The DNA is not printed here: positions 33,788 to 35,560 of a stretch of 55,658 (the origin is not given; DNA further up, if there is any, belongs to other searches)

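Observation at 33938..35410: TrmH/SpoU RNA methyltransferase fused in-frame to a histidine-kinase transmitter module (HisKA + degenerate HATPase)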

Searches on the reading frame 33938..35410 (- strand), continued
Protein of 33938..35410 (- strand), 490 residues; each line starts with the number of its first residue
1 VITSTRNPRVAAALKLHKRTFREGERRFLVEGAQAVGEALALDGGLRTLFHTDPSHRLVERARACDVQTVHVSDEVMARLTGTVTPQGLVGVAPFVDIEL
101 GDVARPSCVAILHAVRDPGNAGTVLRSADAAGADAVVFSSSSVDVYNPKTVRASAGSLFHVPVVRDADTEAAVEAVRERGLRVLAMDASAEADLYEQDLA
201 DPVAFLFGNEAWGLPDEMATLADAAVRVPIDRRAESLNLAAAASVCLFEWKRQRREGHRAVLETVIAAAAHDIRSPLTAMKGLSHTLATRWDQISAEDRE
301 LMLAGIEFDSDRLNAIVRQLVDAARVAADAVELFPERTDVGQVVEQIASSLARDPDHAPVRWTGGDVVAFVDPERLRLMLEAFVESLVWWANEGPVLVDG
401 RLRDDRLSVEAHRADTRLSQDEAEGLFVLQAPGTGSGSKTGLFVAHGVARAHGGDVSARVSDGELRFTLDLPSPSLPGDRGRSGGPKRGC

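Call 25: find_encoding_contigs(protein=P0314, flank=7000, max_places=1)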
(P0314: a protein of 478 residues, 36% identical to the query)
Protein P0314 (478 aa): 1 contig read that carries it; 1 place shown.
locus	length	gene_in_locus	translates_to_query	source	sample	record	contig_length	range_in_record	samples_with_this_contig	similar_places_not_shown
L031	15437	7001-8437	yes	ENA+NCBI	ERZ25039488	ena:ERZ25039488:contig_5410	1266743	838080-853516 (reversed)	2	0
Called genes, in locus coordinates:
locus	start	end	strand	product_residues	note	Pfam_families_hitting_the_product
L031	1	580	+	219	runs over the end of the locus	PF00834:Ribul_P_3_epim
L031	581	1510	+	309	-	PF00072:Response_reg, PF00990:GGDEF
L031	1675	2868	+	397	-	PF00383:dCMP_cyt_deam_1, PF01872:RibD_C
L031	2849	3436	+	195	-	PF00677:Lum_binding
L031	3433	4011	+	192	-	PF00926:DHBP_synthase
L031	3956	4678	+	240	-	PF00926:DHBP_synthase (faint), PF00925:GTP_cyclohydro2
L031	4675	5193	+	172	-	PF00885:DMRL_synthase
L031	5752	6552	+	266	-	PF05198:IF3_N, PF00707:IF3_C, PF01632:Ribosomal_L35p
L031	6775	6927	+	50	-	PF00453:Ribosomal_L20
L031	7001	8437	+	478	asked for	PF22435:MRM3-like_sub_bind, PF08032:SpoU_sub_bind, PF00588:SpoU_methylase, PF00512:HisKA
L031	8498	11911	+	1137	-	PF02912:Phe_tRNA-synt_N, PF01409:tRNA-synt_2d, PF01588:tRNA_bind, PF03483:B3_4, PF03484:B5, PF17759:tRNA_synthFbeta, PF03147:FDX-ACB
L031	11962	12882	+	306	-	PF02729:OTCace_N, PF00185:OTCace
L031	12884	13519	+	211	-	PF02245:Pur_DNA_glyco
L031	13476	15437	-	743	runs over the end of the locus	PF00912:Transgly, PF00905:Transpeptidase, PF03793:PASTA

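Call 44: predict_structure(alignment_id=A3)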
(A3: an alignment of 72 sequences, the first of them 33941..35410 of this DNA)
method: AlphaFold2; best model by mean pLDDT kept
length: 490 residues; sequences in the alignment: 72
mean_pLDDT: 93.0   pTM: 0.75
mean pLDDT of the five models: 93.0, 92.7, 92.2, 91.6, 91.3
residues with pLDDT >= 90: 409; 70-90: 59; 50-70: 21; < 50: 1
segments of 3 or more residues with pLDDT < 50: none
pLDDT, mean of each block of 10 residues (from residue 1): 96 97 98 97 97 98 98 96 87 98 96 98 98 98 97 97 98 98 96 91 97 96 95 84 97 82 79 90 96 96 92 91 89 96 96 92 96 97 96 97 97 97 89 70 95 97 98 79 53
secondary structure, 60 per line:
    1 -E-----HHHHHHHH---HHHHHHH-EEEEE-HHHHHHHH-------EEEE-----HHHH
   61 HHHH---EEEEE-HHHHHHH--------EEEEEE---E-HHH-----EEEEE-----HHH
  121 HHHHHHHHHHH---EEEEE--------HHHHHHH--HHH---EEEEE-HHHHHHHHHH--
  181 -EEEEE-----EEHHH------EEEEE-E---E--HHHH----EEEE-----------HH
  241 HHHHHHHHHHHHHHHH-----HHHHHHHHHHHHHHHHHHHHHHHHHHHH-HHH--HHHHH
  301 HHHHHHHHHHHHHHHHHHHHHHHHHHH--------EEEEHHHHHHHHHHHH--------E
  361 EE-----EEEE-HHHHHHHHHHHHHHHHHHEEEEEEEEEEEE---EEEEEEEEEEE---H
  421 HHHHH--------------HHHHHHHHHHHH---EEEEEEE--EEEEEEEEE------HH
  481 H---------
elements in order: H8-15 H19-25 E27-31 H33-40 E48-51 H57-64 E68-72 H74-80 E89-94 E108-112 H118-131 E135-139 H148-154 E163-167 H169-178 E182-186 E203-207 H216-219 E224-227 H239-256 H262-289 H296-327 E336-339 H340-351 E360-362 E368-371 H373-390 E391-402 E406-416 H420-425 H440-451 E455-461 E464-472

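Call 48: fold_search(model_id=the predicted structure, library=pdb)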
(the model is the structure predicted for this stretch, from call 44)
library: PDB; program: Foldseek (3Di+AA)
matches with E <= 10: 1160; with E <= 0.001: 427
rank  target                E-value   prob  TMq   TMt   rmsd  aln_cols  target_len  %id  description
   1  9h1k_A                3.7e-24  1.00  0.49  0.89   2.3       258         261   37  RlmR 23S rRNA methyltransferase from Thermus thermophilus in complex with rRNA and S-adenosyl-L-homocysteine (SAH) (released 2025-04-23)
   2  9muj_A                9.3e-24  1.00  0.48  0.88   2.3       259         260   37  RlmR 23S rRNA methyltransferase from Thermus thermophilus in complex with methylated rRNA (Um2552) and S-adenosyl-L-ho (released 2025-04-23)
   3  9h1k_B                9.3e-24  1.00  0.48  0.88   2.4       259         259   37  RlmR 23S rRNA methyltransferase from Thermus thermophilus in complex with rRNA and S-adenosyl-L-homocysteine (SAH) (released 2025-04-23)
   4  7qiu_A                1.3e-22  1.00  0.45  0.85   2.8       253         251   32  YsgA 23s RNA methyltransferase from Bacillus subtilis (released 2022-12-28)
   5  7qiu_B                1.6e-22  1.00  0.46  0.88   2.6       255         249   32  YsgA 23s RNA methyltransferase from Bacillus subtilis (released 2022-12-28)
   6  4x3m_A                4.6e-22  1.00  0.48  0.87   2.4       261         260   36  Crystal Structure of TTHA0275 from Thermus thermophilus (HB8) in complex with Adenosine in space group P212121 (released 2015-11-11)
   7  5kzk_A                7.1e-22  1.00  0.47  0.86   2.3       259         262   35  Crystal Structure of rRNA methyltransferase from Sinorhizobium meliloti (released 2017-08-02)
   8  5l0z_B                1.7e-21  1.00  0.47  0.86   2.6       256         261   35  Crystal Structure of AdoMet bound rRNA methyltransferase from Sinorhizobium meliloti (released 2017-08-02)
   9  1ipa                  5.8e-21  1.00  0.47  0.84   3.0       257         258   33  CRYSTAL STRUCTURE OF RNA 2'-O RIBOSE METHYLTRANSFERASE (released 2002-07-10)
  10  1x7o_A                3.9e-20  1.00  0.48  0.86   2.3       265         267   30  Crystal structure of the SpoU Methyltransferase AviRb from Streptomyces viridochromogenes (released 2005-01-25)
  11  5kzk_B                5.7e-20  1.00  0.47  0.86   2.5       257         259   35  Crystal Structure of rRNA methyltransferase from Sinorhizobium meliloti (released 2017-08-02)
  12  1x7o_B                2.0e-19  1.00  0.47  0.88   2.2       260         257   29  Crystal structure of the SpoU Methyltransferase AviRb from Streptomyces viridochromogenes (released 2005-01-25)
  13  1x7p_A                2.4e-19  1.00  0.48  0.87   2.4       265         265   30  Crystal structure of the SpoU Methyltransferase AviRb from Streptomyces viridochromogenes in complex with the cofactor (released 2005-01-25)
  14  2i6d                  2.4e-19  1.00  0.44  0.82   2.9       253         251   29  The structure of a putative RNA methyltransferase of the TrmH family from Porphyromonas gingivalis. (released 2006-10-17)
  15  1x7p_B                4.4e-19  1.00  0.47  0.87   2.4       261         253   31  Crystal structure of the SpoU Methyltransferase AviRb from Streptomyces viridochromogenes in complex with the cofactor (released 2005-01-25)
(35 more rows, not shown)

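Call 49: find_encoding_contigs(protein=P0288, flank=10000, max_places=1)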
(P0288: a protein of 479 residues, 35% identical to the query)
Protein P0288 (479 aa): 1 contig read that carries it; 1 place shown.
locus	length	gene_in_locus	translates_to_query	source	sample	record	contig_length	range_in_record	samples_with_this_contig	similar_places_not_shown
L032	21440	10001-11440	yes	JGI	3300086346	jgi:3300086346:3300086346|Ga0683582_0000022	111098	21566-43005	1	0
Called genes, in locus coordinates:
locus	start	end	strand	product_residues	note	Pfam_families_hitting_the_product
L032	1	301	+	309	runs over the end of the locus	PF00072:Response_reg, PF00990:GGDEF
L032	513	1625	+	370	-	PF00383:dCMP_cyt_deam_1, PF01872:RibD_C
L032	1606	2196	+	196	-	PF00677:Lum_binding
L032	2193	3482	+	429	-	PF00926:DHBP_synthase, PF00925:GTP_cyclohydro2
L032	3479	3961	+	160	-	PF00885:DMRL_synthase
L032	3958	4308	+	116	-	PF01050:MannoseP_isomer, PF07883:Cupin_2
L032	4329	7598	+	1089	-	PF13191:AAA_16, PF00196:GerE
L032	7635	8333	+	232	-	PF00211:Guanylate_cyc (weak)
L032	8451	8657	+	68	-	PF00313:CSD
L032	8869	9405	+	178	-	PF05198:IF3_N, PF00707:IF3_C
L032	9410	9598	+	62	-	PF01632:Ribosomal_L35p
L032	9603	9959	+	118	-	PF00453:Ribosomal_L20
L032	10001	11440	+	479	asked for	PF22435:MRM3-like_sub_bind, PF08032:SpoU_sub_bind, PF00588:SpoU_methylase, PF00512:HisKA, PF02518:HATPase_c (weak)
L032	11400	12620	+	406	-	PF02912:Phe_tRNA-synt_N, PF01409:tRNA-synt_2d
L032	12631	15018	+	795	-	PF01588:tRNA_bind, PF03483:B3_4, PF03484:B5, PF17759:tRNA_synthFbeta, PF03147:FDX-ACB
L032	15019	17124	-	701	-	-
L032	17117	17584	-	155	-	PF04542:Sigma70_r2, PF07638:Sigma70_ECF, PF08281:Sigma70_r4_2, PF04545:Sigma70_r4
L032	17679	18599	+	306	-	PF02729:OTCace_N, PF00185:OTCace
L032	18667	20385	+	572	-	PF14716:HHH_8, PF00633:HHH (faint), PF14520:HHH_5, PF14791:DNA_pol_B_thumb, PF02811:PHP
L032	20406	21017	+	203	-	PF02245:Pur_DNA_glyco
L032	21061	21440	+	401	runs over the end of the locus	PF00579:tRNA-synt_1b, PF22421:SYY_C-terminal (weak), PF01479:S4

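Call 50: find_encoding_contigs(protein=P0130, flank=10000, max_places=1)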
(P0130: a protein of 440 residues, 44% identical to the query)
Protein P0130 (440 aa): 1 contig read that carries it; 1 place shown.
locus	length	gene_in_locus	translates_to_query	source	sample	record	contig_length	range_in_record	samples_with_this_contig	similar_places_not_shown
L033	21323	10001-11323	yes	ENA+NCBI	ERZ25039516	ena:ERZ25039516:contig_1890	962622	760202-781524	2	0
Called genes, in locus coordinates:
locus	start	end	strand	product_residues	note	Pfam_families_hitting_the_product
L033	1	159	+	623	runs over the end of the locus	PF00246:Peptidase_M14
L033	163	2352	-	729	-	PF11992:TgpA_N, PF01841:Transglut_core, PF13559:DUF4129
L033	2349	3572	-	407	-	PF01882:DUF58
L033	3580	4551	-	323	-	PF00493:MCM (weak), PF05496:RuvB_N (faint), PF20030:bpMoxR, PF01078:Mg_chelatase (faint), PF00004:AAA (weak), PF07726:AAA_3, PF07728:AAA_5, PF17863:AAA_lid_2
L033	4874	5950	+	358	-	PF00383:dCMP_cyt_deam_1, PF14437:MafB19-deam, PF01872:RibD_C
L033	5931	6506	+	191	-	PF00677:Lum_binding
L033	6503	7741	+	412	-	PF00926:DHBP_synthase, PF00925:GTP_cyclohydro2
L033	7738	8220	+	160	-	PF00885:DMRL_synthase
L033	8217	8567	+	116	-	PF01050:MannoseP_isomer, PF07883:Cupin_2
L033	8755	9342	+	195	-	PF05198:IF3_N, PF00707:IF3_C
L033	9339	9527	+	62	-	PF01632:Ribosomal_L35p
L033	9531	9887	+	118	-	PF00453:Ribosomal_L20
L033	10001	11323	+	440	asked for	PF08032:SpoU_sub_bind (weak), PF00588:SpoU_methylase, PF00512:HisKA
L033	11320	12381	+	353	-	PF02912:Phe_tRNA-synt_N, PF01409:tRNA-synt_2d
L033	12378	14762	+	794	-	PF01588:tRNA_bind, PF03483:B3_4, PF03484:B5, PF17759:tRNA_synthFbeta, PF03147:FDX-ACB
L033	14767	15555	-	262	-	-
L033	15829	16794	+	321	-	-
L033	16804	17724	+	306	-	PF02729:OTCace_N, PF00185:OTCace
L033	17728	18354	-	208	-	-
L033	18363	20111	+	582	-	PF14716:HHH_8, PF14520:HHH_5, PF14791:DNA_pol_B_thumb, PF02811:PHP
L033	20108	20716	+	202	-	PF02245:Pur_DNA_glyco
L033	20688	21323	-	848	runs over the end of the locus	PF00912:Transgly, PF00905:Transpeptidase, PF03793:PASTA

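Call 51: find_encoding_contigs(protein=P0347, flank=10000, max_places=1)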
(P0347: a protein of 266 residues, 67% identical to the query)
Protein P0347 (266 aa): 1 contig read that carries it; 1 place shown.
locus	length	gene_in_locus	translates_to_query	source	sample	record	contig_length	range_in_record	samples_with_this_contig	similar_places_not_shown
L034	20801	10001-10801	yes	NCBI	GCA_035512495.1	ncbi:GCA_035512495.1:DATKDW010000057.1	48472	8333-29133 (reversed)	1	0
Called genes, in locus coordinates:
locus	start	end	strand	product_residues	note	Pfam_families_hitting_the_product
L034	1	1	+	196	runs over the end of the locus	PF00677:Lum_binding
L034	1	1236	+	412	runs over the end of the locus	PF00926:DHBP_synthase, PF00925:GTP_cyclohydro2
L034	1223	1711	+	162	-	PF00885:DMRL_synthase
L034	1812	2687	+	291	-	PF01634:HisG, PF08029:HisG_C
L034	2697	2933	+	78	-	PF00313:CSD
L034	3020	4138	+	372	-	PF00497:SBP_bac_3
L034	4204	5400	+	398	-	PF00528:BPD_transp_1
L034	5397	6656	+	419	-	PF00528:BPD_transp_1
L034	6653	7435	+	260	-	PF02463:SMC_N, PF00005:ABC_tran, PF09818:ABC_ATPase (faint), PF13191:AAA_16 (weak), PF13401:AAA_22 (faint), PF13304:AAA_21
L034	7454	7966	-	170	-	-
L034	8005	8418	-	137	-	PF08899:DUF1844 (weak)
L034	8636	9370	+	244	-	PF05198:IF3_N, PF00707:IF3_C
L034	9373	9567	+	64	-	PF01632:Ribosomal_L35p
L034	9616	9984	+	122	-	PF00453:Ribosomal_L20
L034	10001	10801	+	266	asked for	PF04705:TSNR_N (weak), PF22435:MRM3-like_sub_bind, PF08032:SpoU_sub_bind (weak), PF00588:SpoU_methylase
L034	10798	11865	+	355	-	PF00989:PAS, PF08448:PAS_4 (weak), PF13426:PAS_9 (weak), PF00512:HisKA, PF13581:HATPase_c_2 (weak), PF02518:HATPase_c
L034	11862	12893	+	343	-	PF02912:Phe_tRNA-synt_N, PF01409:tRNA-synt_2d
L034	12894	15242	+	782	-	PF01588:tRNA_bind, PF03483:B3_4, PF03484:B5, PF17759:tRNA_synthFbeta, PF03147:FDX-ACB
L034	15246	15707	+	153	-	PF10604:Polyketide_cyc2 (weak)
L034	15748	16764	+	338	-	PF01118:Semialdhyde_dh, PF02774:Semialdhyde_dhC, PF22698:Semialdhyde_dhC_1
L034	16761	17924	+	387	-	PF01960:ArgJ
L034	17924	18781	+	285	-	PF00696:AA_kinase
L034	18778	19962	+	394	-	PF00202:Aminotran_3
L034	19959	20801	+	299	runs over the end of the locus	PF02729:OTCace_N, PF00185:OTCace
